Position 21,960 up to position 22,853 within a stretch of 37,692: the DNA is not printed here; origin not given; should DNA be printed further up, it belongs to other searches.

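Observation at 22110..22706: Aminoacyl-tRNA-protein-transferase-like (ATE/Bpt family) gene translationally coupled between two Mur ligases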

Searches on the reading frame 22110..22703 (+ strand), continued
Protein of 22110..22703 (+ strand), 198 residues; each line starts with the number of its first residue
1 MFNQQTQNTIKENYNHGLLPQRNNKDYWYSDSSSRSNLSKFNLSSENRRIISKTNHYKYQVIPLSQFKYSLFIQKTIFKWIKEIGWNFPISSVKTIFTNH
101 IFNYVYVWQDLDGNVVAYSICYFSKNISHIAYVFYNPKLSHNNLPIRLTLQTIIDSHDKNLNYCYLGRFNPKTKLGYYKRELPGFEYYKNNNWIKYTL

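Call 31: find_encoding_contigs(protein=P0123, flank=6000, max_places=2)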
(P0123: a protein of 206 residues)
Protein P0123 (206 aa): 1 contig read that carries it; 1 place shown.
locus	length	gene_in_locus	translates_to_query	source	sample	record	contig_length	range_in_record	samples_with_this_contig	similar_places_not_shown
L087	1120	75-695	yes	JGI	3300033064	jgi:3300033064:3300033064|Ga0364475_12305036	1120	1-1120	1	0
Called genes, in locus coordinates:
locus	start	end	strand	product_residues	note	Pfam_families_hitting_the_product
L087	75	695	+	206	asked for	-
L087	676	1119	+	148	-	?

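Call 32: find_encoding_contigs(protein=P0125, flank=6000, max_places=2)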
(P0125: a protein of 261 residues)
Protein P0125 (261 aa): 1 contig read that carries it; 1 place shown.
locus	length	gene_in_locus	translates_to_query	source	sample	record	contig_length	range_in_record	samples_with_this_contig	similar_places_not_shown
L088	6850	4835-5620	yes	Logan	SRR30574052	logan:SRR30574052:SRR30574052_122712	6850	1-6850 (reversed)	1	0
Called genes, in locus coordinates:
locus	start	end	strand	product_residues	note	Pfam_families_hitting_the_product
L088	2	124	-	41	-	?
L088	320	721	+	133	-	PF02381:MraZ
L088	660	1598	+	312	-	PF01795:Methyltransf_5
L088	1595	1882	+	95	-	-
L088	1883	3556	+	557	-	PF03717:PBP_dimer, PF00905:Transpeptidase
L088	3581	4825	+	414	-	PF08245:Mur_ligase_M, PF02875:Mur_ligase_C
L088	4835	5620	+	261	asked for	-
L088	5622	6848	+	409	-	?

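Call 33: find_encoding_contigs(protein=P0130, flank=6000, max_places=2)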
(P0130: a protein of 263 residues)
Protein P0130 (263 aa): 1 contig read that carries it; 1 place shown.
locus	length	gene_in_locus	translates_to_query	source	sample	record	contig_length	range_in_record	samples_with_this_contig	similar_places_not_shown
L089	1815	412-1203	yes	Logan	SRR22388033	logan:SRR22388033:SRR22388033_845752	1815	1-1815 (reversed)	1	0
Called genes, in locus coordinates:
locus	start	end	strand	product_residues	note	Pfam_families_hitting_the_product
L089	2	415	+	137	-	?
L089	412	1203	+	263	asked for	PF04377:ATE_C (weak)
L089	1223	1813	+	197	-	?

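Call 41: search_solved_structures(query=P0248, max_evalue=10, show_alignments=3)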
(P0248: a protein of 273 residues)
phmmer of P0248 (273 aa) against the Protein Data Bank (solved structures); distinct sequences matched with E-value up to 10: 5.
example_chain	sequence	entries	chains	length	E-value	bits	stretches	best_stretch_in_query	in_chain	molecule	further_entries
4y05_A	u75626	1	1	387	0.58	12.7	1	93-204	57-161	Kinesin-like protein KIF2C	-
1uzr_A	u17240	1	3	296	0.96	12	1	70-127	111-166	RIBONUCLEOTIDE REDUCTASE R2-2 SMALL SUBUNIT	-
7eqm_A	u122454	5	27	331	3.3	10.2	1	30-71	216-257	Chitoporin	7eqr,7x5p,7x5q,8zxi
5mdq_A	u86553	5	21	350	3.6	10.1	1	30-71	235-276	Chitoporin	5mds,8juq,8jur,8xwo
5mdo_A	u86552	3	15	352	3.6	10.1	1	30-71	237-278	Chitoporin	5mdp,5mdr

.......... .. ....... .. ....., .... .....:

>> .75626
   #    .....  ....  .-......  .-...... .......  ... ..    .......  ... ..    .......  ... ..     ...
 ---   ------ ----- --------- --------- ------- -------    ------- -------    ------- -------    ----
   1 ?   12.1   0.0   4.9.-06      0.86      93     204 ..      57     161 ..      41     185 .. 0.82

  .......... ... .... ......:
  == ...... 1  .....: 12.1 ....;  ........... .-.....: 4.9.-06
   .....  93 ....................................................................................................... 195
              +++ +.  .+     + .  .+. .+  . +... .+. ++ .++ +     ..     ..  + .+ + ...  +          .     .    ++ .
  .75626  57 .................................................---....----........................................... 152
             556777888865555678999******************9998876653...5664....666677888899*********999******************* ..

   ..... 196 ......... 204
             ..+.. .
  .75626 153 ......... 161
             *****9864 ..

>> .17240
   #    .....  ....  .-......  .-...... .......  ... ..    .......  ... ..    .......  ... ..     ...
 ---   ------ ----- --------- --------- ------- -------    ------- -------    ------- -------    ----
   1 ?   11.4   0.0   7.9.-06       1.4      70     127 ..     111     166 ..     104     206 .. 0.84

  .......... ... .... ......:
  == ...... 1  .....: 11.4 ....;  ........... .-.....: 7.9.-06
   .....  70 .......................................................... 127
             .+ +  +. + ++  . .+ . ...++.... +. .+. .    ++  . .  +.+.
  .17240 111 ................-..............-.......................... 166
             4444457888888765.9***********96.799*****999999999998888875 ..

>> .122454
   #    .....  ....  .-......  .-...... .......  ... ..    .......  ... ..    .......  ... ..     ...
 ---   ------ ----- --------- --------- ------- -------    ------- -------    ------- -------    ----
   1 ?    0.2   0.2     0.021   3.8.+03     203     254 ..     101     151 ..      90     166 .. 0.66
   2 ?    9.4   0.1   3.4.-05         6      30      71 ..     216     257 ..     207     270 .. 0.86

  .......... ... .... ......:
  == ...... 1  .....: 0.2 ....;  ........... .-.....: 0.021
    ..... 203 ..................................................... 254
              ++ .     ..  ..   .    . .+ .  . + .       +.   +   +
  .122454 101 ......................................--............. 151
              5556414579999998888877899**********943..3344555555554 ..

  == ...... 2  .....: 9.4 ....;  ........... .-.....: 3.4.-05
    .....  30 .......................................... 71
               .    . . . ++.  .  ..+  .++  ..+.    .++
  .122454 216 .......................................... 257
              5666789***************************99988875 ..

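Call 42: search_protein_families(library=ncbifam, proteins=[P0125, P0130, P0160, P0200, P0248, P0220], max_evalue=0.01)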
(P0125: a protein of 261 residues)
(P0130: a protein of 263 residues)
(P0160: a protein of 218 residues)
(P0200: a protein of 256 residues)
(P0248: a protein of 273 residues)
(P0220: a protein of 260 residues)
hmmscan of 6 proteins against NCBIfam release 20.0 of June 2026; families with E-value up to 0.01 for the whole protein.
P0125 (261 aa): 0 families

P0130 (263 aa): 7 families
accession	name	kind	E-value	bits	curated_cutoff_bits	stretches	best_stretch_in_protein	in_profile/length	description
NF002346.0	PRK01305.2-3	equivalog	7.4e-12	45.2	170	1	53-217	79-243/247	arginyltransferase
NF002342.0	PRK01305.1-3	equivalog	1.1e-09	38.2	205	1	55-217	74-236/239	arginyltransferase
NF002343.0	PRK01305.1-4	equivalog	1.1e-09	37.9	267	1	54-221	72-246/256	arginyltransferase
NF002341.0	PRK01305.1-1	equivalog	2.4e-08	34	252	1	54-219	75-240/247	arginyltransferase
NF002345.0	PRK01305.2-2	equivalog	6.1e-08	33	246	1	53-210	67-222/230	arginyltransferase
NF002344.0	PRK01305.2-1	equivalog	1.9e-06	27.8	252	1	53-213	63-226/241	arginyltransferase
NF002347.0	PRK01305.2-4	equivalog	1.4e-05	25.1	358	1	53-212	68-226/236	arginyltransferase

P0160 (218 aa): 6 families
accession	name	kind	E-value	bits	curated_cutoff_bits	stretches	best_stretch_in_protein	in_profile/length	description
NF002344.0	PRK01305.2-1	equivalog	4e-08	33.2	252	1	36-197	56-219/241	arginyltransferase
NF002346.0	PRK01305.2-3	equivalog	6.1e-08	32.4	170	1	41-208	77-243/247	arginyltransferase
NF002341.0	PRK01305.1-1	equivalog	6.8e-06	25.9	252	1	42-209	73-239/247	arginyltransferase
NF002342.0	PRK01305.1-3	equivalog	1.4e-05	24.8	205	1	44-209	73-237/239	arginyltransferase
NF002345.0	PRK01305.2-2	equivalog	3.2e-05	24.1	246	1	42-208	66-229/230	arginyltransferase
NF002343.0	PRK01305.1-4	equivalog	3.7e-05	23.1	267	1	43-209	71-243/256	arginyltransferase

P0200 (256 aa): 7 families
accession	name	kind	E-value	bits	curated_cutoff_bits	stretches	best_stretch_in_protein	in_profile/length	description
NF002346.0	PRK01305.2-3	equivalog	4.2e-12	46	170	1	57-207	79-228/247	arginyltransferase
NF002343.0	PRK01305.1-4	equivalog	5.8e-11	42.1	267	1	57-224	71-243/256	arginyltransferase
NF002341.0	PRK01305.1-1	equivalog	1.2e-10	41.5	252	1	58-224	75-239/247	arginyltransferase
NF002342.0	PRK01305.1-3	equivalog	1.9e-10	40.7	205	1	58-224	73-237/239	arginyltransferase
NF002344.0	PRK01305.2-1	equivalog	4.3e-08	33.1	252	1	57-200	63-206/241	arginyltransferase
NF002345.0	PRK01305.2-2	equivalog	1.5e-06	28.5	246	1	57-202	67-207/230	arginyltransferase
NF002347.0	PRK01305.2-4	equivalog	0.00074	19.5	358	1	58-224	69-232/236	arginyltransferase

P0248 (273 aa): 7 families
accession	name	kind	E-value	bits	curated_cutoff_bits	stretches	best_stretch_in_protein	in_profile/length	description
NF002341.0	PRK01305.1-1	equivalog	1.4e-15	57.7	252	1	76-244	72-238/247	arginyltransferase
NF002342.0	PRK01305.1-3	equivalog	3.4e-14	53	205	1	76-244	70-236/239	arginyltransferase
NF002343.0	PRK01305.1-4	equivalog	4.2e-14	52.4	267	1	76-244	69-242/256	arginyltransferase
NF002346.0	PRK01305.2-3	equivalog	1.7e-13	50.6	170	1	77-218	78-216/247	arginyltransferase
NF002344.0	PRK01305.2-1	equivalog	4.4e-11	42.9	252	1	76-219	61-204/241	arginyltransferase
NF002345.0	PRK01305.2-2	equivalog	9.2e-11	42.2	246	1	76-220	65-204/230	arginyltransferase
NF002347.0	PRK01305.2-4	equivalog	7.7e-06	25.9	358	1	76-220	66-206/236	arginyltransferase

P0220 (260 aa): 6 families
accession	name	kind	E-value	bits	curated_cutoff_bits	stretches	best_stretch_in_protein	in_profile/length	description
NF002343.0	PRK01305.1-4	equivalog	9.5e-11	41.4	267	1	55-229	69-244/256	arginyltransferase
NF002341.0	PRK01305.1-1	equivalog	2e-06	27.7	252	1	55-230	72-241/247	arginyltransferase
NF002342.0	PRK01305.1-3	equivalog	4.4e-05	23.2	205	1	56-227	71-236/239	arginyltransferase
NF002346.0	PRK01305.2-3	equivalog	0.001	18.6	170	1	55-226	77-242/247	arginyltransferase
NF002347.0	PRK01305.2-4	equivalog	0.0051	16.7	358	0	56-229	67-233/236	arginyltransferase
NF002345.0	PRK01305.2-2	equivalog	0.0097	16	246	0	55-219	65-221/230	arginyltransferase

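Call 50: find_encoding_contigs(protein=P0144, flank=7000, max_places=1)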
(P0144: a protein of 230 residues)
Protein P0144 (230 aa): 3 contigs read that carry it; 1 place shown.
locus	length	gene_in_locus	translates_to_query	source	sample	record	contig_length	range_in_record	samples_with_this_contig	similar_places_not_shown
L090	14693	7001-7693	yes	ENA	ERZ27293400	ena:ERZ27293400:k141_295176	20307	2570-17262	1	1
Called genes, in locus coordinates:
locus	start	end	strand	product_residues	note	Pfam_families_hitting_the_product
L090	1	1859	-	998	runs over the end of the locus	PF07517:SecA_DEAD, PF01043:SecA_PP_bind, PF21090:P-loop_SecA, PF07516:SecA_SW, PF02810:SEC-C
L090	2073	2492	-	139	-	PF02482:Ribosomal_S30AE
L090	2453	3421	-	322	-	PF01565:FAD_binding_4, PF02873:MurB_C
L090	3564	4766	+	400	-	PF02655:ATP-grasp_3 (weak)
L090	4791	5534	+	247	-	-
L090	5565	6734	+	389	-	PF00953:Glycos_transf_4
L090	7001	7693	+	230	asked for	-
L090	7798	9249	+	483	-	PF01225:Mur_ligase, PF08245:Mur_ligase_M, PF02875:Mur_ligase_C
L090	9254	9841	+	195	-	PF00293:NUDIX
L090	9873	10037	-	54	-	PF21344:Zn_ribbon_LysW (weak)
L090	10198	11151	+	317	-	PF00291:PALP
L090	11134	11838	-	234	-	PF01209:Ubie_methyltran, PF03141:Methyltransf_29, PF13489:Methyltransf_23, PF02353:CMAS, PF07021:MetW, PF13847:Methyltransf_31, PF08241:Methyltransf_11, PF08242:Methyltransf_12, +6 more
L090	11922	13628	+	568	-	PF04055:Radical_SAM, PF16199:Radical_SAM_C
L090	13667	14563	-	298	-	PF00892:EamA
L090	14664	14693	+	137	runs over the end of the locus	PF00293:NUDIX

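Call 51: find_encoding_contigs(protein=P0248, flank=7000, max_places=1)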
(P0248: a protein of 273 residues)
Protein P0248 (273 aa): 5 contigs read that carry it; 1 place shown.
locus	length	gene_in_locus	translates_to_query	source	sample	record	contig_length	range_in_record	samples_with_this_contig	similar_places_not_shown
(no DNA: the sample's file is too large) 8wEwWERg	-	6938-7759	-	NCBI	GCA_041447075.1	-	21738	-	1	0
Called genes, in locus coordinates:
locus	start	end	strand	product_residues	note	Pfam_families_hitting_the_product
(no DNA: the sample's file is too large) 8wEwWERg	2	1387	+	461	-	?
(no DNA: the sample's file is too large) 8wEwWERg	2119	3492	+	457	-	PF00023:Ank (faint), PF12796:Ank_2 (weak), PF13606:Ank_3 (faint), PF12796:Ank_2, PF13637:Ank_4 (weak), PF13857:Ank_5 (weak), PF00536:SAM_1, PF07647:SAM_2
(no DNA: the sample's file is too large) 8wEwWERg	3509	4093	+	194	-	PF01243:PNPOx_N, PF12766:Pyridox_oxase_2 (weak), PF10590:PNP_phzG_C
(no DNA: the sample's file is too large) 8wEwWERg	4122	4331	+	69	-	-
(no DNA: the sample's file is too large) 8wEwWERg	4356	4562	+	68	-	PF02359:CDC48_N (weak)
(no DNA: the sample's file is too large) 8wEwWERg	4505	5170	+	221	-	PF02359:CDC48_N (faint), PF02933:CDC48_2, PF00004:AAA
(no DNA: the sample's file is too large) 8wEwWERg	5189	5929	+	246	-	PF00004:AAA, PF17862:AAA_lid_3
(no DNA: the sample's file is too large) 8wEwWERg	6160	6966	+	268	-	PF00004:AAA, PF17862:AAA_lid_3, PF09336:Vps4_C (weak)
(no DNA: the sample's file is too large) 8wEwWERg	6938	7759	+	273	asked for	PF13480:Acetyltransf_6 (weak), PF04377:ATE_C (weak)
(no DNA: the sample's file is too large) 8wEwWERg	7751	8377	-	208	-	PF00300:His_Phos_1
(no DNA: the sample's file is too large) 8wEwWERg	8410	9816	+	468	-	PF02015:Glyco_hydro_45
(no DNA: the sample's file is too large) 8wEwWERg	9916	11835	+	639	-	-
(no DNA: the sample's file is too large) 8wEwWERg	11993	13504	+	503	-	PF05406:WGR, PF13360:PQQ_2 (weak)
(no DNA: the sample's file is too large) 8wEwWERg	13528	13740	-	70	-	-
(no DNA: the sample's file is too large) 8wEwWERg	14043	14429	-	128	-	PF23598:LRR_14 (weak), PF12799:LRR_4 (faint), PF13855:LRR_8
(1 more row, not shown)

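Call 52: find_encoding_contigs(protein=P0277, flank=7000, max_places=1)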
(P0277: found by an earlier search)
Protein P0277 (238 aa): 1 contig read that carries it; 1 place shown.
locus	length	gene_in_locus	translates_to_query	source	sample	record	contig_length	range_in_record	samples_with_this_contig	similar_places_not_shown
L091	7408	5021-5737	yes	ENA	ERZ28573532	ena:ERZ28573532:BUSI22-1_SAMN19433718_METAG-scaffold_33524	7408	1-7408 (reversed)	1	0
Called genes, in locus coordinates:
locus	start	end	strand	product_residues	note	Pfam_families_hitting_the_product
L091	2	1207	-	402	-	?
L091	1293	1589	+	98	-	-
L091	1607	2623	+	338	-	PF02195:ParB_N, PF17762:HTH_ParB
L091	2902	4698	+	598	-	PF03023:MurJ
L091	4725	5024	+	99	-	PF02686:GatC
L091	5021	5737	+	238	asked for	PF04377:ATE_C (weak)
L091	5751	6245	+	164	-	PF08534:Redoxin, PF00578:AhpC-TSA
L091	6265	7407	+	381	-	?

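Call 56: search_protein_families(library=pfam, proteins=[P0159, P0180, P0263, P0261, P0208, P0221, L090:4791-5531:+, L090:3564-4763:+, L090:7798-9246:+, L090:9873-10034:-], max_evalue=0.01)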
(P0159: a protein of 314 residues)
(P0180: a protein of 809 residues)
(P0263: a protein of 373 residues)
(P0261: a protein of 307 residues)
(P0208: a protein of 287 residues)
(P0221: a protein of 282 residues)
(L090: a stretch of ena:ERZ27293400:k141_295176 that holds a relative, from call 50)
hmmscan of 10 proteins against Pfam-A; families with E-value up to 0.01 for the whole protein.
P0159 (314 aa): 2 families
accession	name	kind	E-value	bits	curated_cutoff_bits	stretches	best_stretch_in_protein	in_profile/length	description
PF04377.21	ATE_C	-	4.7e-10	40.6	25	1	176-294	17-120/122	Arginine-tRNA-protein transferase, C terminus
PF13480.13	Acetyltransf_6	-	0.00044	20.9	22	1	223-277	82-136/143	Acetyltransferase (GNAT) domain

P0180 (809 aa): 3 families
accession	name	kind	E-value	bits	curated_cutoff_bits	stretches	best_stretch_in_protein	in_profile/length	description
PF01326.24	PPDK_N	-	1.2e-43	150.1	27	1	219-471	7-314/328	Pyruvate phosphate dikinase, AMP/ATP-binding domain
PF00391.29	PEP-utilizers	-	2.8e-19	68.9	23.1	1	733-803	2-72/72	PEP-utilising enzyme, mobile domain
PF04377.21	ATE_C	-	5.6e-06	27.4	25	1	145-209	56-120/122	Arginine-tRNA-protein transferase, C terminus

P0263 (373 aa): 3 families
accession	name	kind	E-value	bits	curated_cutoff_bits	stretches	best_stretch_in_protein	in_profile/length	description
PF04377.21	ATE_C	-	8.6e-08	33.3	25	1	108-198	34-101/122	Arginine-tRNA-protein transferase, C terminus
PF13480.13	Acetyltransf_6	-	6.1e-06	26.9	22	1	138-196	78-136/143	Acetyltransferase (GNAT) domain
PF00583.31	Acetyltransf_1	-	0.0088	16.8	20.7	0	123-197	26-101/116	Acetyltransferase (GNAT) family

P0261 (307 aa): 2 families
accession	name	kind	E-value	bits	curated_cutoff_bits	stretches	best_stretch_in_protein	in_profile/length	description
PF04377.21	ATE_C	-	8e-09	36.6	25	1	126-217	28-121/122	Arginine-tRNA-protein transferase, C terminus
PF13480.13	Acetyltransf_6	-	1.3e-05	25.9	22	1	73-190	8-127/143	Acetyltransferase (GNAT) domain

P0208 (287 aa): 2 families
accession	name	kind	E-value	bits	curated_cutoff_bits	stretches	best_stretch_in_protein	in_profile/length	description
PF04377.21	ATE_C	-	4.6e-05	24.4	25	1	82-154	47-120/122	Arginine-tRNA-protein transferase, C terminus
PF13480.13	Acetyltransf_6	-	0.00014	22.5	22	1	13-137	11-136/143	Acetyltransferase (GNAT) domain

P0221 (282 aa): 0 families

L090:4791-5531:+ (247 aa): 1 family
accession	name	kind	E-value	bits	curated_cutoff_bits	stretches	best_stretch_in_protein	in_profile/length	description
PF00877.26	NLPC_P60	-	0.00033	21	23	1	86-223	11-99/105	NlpC/P60 family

L090:3564-4763:+ (400 aa): 2 families
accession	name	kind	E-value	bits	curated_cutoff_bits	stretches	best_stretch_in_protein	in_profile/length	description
PF02655.19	ATP-grasp_3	-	2.6e-07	31.3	23.2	1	113-287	2-157/160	ATP-grasp domain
PF14397.11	ATPgrasp_ST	-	0.0029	17.3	31.4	0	235-290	205-259/278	Sugar-transfer associated ATP-grasp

L090:7798-9246:+ (483 aa): 3 families
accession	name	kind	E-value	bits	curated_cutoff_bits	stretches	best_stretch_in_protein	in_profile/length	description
PF01225.30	Mur_ligase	-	8.3e-20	71.4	21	1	6-104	1-90/95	Mur ligase family, catalytic domain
PF02875.26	Mur_ligase_C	-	1.4e-16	61.9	28.4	1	328-458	1-127/127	Mur ligase, glutamate ligase domain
PF08245.18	Mur_ligase_M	-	2.1e-16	60.9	24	1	114-306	2-200/200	Mur ligase middle domain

L090:9873-10034:- (53 aa): 2 families
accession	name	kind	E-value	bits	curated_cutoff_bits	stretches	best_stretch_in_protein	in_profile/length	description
PF21344.3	Zn_ribbon_LysW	-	9e-07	28.9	27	1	4-41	3-38/46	Alpha-aminoadipate carrier protein LysW-like, globular domain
PF24485.1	zf-C2H2_DHX34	-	0.0011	19.4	27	0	4-15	4-15/25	DHX34-like, C2H2-type zinc finger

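Call 60: search_protein_families(library=ncbifam, proteins=[L090:7798-9246:+, L090:3564-4763:+, L090:10198-11148:+, L090:4791-5531:+], max_evalue=0.0001)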
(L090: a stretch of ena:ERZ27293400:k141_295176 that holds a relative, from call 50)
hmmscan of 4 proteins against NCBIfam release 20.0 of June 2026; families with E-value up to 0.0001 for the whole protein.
L090:7798-9246:+ (483 aa): 18 families
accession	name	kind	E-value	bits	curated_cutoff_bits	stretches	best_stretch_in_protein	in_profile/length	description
TIGR01082.1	murC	equivalog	6.6e-74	249.6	335.1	1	6-460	1-441/449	UDP-N-acetylmuramate--L-alanine ligase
TIGR01081.1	mpl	equivalog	8.4e-73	245.9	388.7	1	6-472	1-448/448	UDP-N-acetylmuramate:L-alanyl-gamma-D-glutamyl-meso-diaminopimelate ligase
NF011171.0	PRK14573.1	equivalog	6e-42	143.5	1015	1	1-477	1-450/809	bifunctional UDP-N-acetylmuramate--L-alanine ligase/D-alanine--D-alanine ligase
NF001124.0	PRK00139.1-2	equivalog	4.6e-25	88.3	476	1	196-456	205-466/500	UDP-N-acetylmuramoyl-L-alanyl-D-glutamate--2,6-diaminopimelate ligase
NF001126.0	PRK00139.1-4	equivalog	1.7e-22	79.7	373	1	195-456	199-456/486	UDP-N-acetylmuramoyl-L-alanyl-D-glutamate--2,6-diaminopimelate ligase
TIGR01085.1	murE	subfamily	7.8e-22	77.8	257.3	1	194-456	182-445/472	UDP-N-acetylmuramyl-tripeptide synthetase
NF053645.1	pMurC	equivalog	8.9e-21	74.1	560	2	256-369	283-395/492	pseudomurein biosynthesis peptide ligase pMurC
TIGR01087.1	murD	equivalog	4.9e-18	65.4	211.95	1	13-367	5-343/441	UDP-N-acetylmuramoyl-L-alanine--D-glutamate ligase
NF008896.0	PRK11929.1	equivalog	7e-18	63.9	1023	1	196-397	208-418/965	bifunctional UDP-N-acetylmuramoyl-L-alanyl-D-glutamate--2,6-diaminopimelate ligase MurE/UDP-N-acetylmuramoyl-tripeptide--D-alanyl-D-alanine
TIGR01143.1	murF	subfamily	2.9e-16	59.4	288.6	1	189-344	149-303/418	UDP-N-acetylmuramoyl-tripeptide--D-alanyl-D-alanine ligase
NF053648.1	pMurE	equivalog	7.3e-11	41.5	600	1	190-369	190-359/464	pseudomurein biosynthesis peptide ligase pMurE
NF010623.0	PRK14016.1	subfamily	1.1e-10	40.4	877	1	264-476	642-869/871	cyanophycin synthetase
NF001123.0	PRK00139.1-1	equivalog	4.6e-10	38.8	586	1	196-456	203-463/493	UDP-N-acetylmuramoyl-L-alanyl-D-glutamate--2,6-diaminopimelate ligase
TIGR02068.2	cya_phycin_syn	equivalog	2.8e-09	35.6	850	1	269-456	659-848/862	cyanophycin synthetase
NF053646.1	pMurD1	equivalog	1.3e-08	34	610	1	249-381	238-369/465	pseudomurein biosynthesis peptide ligase pMurD1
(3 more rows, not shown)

L090:3564-4763:+ (400 aa): 1 family
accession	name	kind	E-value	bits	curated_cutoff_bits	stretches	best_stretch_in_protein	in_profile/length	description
NF005096.0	PRK06524.1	equivalog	4.5e-18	64.6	684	1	62-320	89-353/493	biotin carboxylase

L090:10198-11148:+ (317 aa): 11 families
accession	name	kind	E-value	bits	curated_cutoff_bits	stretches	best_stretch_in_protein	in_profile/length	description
NF004170.0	PRK05638.1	equivalog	2.6e-15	55.9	421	1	14-316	77-353/442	threonine synthase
NF006050.0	PRK08197.1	equivalog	7.4e-15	54.6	303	1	154-316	217-379/406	threonine synthase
TIGR00260.1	thrC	equivalog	1.2e-12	47.7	167.1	1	9-316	29-333/340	threonine synthase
NF004996.0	PRK06381.1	equivalog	1.3e-10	40.8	266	1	158-316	157-316/319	threonine synthase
NF006205.0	PRK08329.1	equivalog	1.6e-10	40.5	358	1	64-305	105-329/347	threonine synthase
TIGR03844.1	cysteate_syn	equivalog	3.5e-09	36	324.9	1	161-311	212-372/398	cysteate synthase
NF004771.0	PRK06110.1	equivalog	2.4e-07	30.2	317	0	207-301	198-291/323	threonine dehydratase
NF006674.0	PRK09224.1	subfamily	4.4e-07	29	577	1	2-316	25-311/508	threonine ammonia-lyase IlvA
TIGR01124.1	ilvA_2Cterm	equivalog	1.8e-05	23.5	411.3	0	2-316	17-303/499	threonine ammonia-lyase, biosynthetic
NF006094.0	PRK08246.1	subfamily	2.5e-05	23.8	331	0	65-313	70-298/310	serine/threonine dehydratase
TIGR01127.1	ilvA_1Cterm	equivalog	7.8e-05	21.8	378.75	0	130-312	109-280/380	threonine ammonia-lyase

L090:4791-5531:+ (247 aa): 0 families

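Call 67: find_encoding_contigs(protein=P0153, flank=7000, max_places=1)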
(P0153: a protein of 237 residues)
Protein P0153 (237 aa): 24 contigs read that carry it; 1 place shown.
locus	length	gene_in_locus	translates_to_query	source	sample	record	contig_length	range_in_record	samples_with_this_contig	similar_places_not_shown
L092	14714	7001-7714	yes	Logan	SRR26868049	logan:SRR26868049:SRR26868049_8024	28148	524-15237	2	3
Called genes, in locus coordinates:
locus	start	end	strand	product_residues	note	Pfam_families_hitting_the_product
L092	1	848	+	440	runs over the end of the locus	PF01336:tRNA_anti-codon, PF00152:tRNA-synt_2, PF01409:tRNA-synt_2d (faint)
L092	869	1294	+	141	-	PF01741:MscL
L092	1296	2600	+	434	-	PF01336:tRNA_anti-codon, PF00152:tRNA-synt_2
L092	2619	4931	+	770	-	PF01061:ABC2_membrane (weak), PF12679:ABC2_membrane_2, PF12698:ABC2_membrane_3, PF23357:DUF7088, PF09822:ABC_transp_aux, PF23355:IFT52_GIFT (weak)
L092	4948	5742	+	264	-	PF14238:DUF4340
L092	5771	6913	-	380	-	PF01702:TGT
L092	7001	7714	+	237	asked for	-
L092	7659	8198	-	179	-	-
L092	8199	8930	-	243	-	PF20260:PUA_4 (weak), PF04452:Methyltrans_RNA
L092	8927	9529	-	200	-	PF13462:Thioredoxin_4 (faint), PF01323:DSBA (faint)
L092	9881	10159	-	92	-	PF09827:CRISPR_Cas2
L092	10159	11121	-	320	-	PF01867:Cas_Cas1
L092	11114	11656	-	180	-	-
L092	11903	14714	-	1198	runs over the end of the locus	PF18501:REC1, PF21918:cas_Cpf1_2nd, PF18516:RuvC_1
